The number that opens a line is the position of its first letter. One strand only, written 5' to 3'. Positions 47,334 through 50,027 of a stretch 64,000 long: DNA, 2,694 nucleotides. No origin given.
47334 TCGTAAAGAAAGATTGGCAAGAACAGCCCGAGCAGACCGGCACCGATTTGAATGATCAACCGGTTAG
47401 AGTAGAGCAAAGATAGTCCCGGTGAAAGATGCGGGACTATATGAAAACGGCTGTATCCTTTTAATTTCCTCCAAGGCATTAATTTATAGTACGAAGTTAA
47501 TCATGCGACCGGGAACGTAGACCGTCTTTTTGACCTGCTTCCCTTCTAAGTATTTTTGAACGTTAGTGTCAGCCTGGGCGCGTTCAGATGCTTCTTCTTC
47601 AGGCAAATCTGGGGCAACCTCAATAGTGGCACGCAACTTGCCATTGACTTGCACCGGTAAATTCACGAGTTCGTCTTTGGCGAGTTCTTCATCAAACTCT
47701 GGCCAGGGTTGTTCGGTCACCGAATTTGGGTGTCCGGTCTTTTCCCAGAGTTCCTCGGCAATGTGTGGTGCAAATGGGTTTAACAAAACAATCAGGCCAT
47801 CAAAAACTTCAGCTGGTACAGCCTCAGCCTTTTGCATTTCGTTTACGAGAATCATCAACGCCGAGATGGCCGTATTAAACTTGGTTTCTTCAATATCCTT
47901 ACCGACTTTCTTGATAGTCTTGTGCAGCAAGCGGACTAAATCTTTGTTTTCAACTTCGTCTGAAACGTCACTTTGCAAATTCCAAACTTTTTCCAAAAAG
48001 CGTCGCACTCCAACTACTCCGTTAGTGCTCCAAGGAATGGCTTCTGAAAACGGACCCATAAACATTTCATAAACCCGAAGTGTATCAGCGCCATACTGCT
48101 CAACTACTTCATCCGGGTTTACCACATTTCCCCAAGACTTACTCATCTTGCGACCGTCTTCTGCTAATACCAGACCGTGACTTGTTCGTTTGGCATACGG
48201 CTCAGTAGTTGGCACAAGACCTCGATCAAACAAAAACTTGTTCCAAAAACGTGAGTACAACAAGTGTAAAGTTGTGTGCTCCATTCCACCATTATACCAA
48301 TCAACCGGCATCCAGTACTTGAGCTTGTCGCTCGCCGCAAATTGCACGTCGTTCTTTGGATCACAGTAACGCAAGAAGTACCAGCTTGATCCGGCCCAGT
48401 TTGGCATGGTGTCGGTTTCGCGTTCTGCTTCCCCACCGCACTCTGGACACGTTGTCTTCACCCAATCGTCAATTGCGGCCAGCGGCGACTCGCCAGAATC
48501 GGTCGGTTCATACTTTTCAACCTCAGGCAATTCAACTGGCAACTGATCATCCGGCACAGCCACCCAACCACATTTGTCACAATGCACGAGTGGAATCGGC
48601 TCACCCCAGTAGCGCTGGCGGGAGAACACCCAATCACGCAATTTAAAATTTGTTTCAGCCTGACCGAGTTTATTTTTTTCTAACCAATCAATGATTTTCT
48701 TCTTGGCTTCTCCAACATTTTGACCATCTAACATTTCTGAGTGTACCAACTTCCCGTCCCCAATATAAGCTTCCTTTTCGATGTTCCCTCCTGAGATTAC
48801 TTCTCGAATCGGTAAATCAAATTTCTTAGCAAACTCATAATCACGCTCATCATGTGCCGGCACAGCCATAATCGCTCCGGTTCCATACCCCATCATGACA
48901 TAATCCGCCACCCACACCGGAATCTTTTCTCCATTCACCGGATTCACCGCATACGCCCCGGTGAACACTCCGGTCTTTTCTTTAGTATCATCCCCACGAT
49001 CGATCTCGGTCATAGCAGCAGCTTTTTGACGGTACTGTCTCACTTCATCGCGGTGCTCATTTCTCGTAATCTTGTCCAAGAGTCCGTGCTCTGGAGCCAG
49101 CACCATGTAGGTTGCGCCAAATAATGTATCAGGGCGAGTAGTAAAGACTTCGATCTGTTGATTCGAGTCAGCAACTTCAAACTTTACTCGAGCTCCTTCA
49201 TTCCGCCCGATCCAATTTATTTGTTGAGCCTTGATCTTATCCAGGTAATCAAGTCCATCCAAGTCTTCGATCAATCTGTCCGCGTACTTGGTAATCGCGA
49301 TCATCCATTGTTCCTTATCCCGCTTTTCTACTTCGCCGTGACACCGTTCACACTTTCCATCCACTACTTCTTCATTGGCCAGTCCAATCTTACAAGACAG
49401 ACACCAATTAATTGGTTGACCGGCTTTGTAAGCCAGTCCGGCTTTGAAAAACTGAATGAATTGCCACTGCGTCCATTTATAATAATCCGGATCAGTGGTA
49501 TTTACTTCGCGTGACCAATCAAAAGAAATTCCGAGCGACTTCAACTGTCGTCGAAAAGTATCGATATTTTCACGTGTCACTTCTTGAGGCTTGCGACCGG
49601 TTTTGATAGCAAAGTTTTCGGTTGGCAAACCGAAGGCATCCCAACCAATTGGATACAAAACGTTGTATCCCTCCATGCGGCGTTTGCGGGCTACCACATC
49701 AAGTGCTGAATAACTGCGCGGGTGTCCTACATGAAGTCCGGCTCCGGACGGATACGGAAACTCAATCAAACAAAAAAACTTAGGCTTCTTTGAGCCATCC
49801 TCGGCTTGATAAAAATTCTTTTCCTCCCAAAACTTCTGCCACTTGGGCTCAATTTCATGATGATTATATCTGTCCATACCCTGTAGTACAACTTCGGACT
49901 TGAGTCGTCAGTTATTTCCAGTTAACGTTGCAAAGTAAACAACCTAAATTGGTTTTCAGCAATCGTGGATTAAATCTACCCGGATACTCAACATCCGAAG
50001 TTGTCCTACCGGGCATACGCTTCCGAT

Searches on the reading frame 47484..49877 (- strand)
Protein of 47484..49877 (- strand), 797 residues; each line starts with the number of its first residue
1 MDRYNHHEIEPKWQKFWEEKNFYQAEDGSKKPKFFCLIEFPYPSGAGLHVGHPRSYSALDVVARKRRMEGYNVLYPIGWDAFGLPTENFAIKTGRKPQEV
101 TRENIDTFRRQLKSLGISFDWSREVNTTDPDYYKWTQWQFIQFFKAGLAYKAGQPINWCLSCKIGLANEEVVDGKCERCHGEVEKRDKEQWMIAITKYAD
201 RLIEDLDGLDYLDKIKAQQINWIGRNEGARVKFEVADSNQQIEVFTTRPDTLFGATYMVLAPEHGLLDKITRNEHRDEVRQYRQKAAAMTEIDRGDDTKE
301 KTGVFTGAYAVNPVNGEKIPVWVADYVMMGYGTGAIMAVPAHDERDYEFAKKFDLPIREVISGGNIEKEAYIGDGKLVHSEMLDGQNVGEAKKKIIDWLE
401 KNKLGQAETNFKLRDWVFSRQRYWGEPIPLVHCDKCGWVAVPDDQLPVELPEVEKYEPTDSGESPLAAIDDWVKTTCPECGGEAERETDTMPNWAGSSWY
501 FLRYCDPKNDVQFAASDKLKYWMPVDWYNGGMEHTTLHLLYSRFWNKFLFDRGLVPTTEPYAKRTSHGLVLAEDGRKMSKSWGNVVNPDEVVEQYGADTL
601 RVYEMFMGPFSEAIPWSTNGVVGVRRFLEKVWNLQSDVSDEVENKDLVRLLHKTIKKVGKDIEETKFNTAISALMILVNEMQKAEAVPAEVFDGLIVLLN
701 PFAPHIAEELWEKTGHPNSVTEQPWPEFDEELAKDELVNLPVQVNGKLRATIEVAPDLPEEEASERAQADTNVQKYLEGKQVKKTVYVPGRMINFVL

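Call 63: search_protein_families(library=ncbifam, proteins=[window:47484-49877:-], max_evalue=1e-10)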
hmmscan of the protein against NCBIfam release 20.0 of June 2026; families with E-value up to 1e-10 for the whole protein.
window:47484-49877:- (797 aa): 15 families
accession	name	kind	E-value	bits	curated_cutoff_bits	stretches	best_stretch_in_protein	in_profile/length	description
TIGR00396.1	leuS_bact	equivalog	0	1044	548.4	1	4-797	1-842/843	leucine--tRNA ligase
TIGR00422.1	valS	equivalog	4.9e-93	312.7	612.1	3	2-171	3-187/863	valine--tRNA ligase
NF009687.0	PRK13208.1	equivalog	1.4e-88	298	738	2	2-263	8-232/801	valine--tRNA ligase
NF008957.0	PRK12300.1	subfamily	1.1e-83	281.8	677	4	517-738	572-803/946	leucine--tRNA ligase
NF004349.1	PRK05729.1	equivalog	2.7e-75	254.2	704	2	413-736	391-706/860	valine--tRNA ligase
TIGR00395.1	leuS_arch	equivalog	1.1e-68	232.2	648.5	2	517-737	566-799/938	leucine--tRNA ligase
TIGR00392.1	ileS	equivalog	2.1e-66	224.7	621.4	2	413-633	460-666/861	isoleucine--tRNA ligase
NF011492.0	PRK14900.1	equivalog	5.4e-49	166.9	1783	2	3-173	12-199/1044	valine--tRNA ligase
NF000540.1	alt_ValS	exception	7.5e-47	159.8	900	2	3-88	3-88/827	valine--tRNA ligase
TIGR00398.1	metG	equivalog_domain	4.6e-32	111.4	336.35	1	41-189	8-152/530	methionine--tRNA ligase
NF000258.1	MupB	exception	1.2e-31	109.4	1900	1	392-618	416-623/1033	mupirocin-resistant isoleucine--tRNA ligase MupB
NF008900.0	PRK12267.1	equivalog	1.8e-30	106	598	1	33-204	5-174/648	methionine--tRNA ligase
NF000257.1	MupA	exception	6.3e-26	90.4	1900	1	410-618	429-621/1024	mupirocin-resistant isoleucine--tRNA ligase MupA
NF040702.1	ileS_w_GNAT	exception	1.7e-23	82.2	1999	0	8-171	21-207/1100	isoleucine--tRNA ligase, N-acetyltransferase domain-containing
NF001100.0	PRK00133.1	equivalog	2.3e-21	76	587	1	40-187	13-156/676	methionine--tRNA ligase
